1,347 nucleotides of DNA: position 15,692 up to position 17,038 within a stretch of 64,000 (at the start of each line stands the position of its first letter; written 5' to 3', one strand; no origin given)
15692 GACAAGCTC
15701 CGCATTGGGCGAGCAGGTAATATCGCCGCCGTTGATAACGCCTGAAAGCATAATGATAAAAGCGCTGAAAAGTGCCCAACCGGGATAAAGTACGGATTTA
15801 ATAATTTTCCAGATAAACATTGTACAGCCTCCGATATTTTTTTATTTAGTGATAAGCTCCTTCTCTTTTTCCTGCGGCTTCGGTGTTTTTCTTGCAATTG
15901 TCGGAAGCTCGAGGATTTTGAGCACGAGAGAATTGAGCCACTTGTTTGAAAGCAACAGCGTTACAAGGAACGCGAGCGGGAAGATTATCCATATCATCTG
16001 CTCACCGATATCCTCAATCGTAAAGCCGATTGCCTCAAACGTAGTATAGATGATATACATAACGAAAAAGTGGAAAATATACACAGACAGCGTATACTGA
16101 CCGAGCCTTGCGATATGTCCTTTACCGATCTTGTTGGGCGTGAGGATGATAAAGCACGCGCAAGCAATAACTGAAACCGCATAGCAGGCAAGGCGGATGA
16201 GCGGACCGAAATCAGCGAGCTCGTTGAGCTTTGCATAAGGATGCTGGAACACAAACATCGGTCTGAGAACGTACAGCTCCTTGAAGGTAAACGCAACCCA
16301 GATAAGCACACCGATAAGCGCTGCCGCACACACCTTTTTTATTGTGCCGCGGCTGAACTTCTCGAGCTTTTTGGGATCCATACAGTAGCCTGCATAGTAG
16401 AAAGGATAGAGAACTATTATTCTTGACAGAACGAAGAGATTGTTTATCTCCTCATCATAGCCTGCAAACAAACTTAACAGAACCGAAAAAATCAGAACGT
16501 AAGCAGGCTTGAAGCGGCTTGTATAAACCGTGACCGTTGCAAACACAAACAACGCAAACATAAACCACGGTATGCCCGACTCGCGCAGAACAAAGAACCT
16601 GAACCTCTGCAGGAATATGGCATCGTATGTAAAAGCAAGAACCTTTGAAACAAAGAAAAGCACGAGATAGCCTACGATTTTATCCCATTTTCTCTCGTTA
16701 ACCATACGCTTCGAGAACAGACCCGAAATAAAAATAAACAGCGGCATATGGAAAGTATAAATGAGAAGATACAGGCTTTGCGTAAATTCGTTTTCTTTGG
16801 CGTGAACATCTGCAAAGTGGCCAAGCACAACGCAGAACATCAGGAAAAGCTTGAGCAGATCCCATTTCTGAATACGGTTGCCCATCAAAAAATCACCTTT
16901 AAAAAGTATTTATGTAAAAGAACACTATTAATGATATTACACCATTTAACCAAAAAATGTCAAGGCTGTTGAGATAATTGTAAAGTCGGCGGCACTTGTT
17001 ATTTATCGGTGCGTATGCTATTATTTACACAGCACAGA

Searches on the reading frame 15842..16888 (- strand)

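Call 91: search_protein_families(library=pfam, proteins=[window:15842-16888:-], max_evalue=0.0001)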
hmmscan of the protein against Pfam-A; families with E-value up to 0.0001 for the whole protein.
window:15842-16888:- (348 aa): 1 family
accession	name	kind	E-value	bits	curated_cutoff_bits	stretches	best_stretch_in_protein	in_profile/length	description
PF01757.29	Acyl_transf_3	-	5.7e-24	85.2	31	1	8-314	3-321/326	Acyltransferase domain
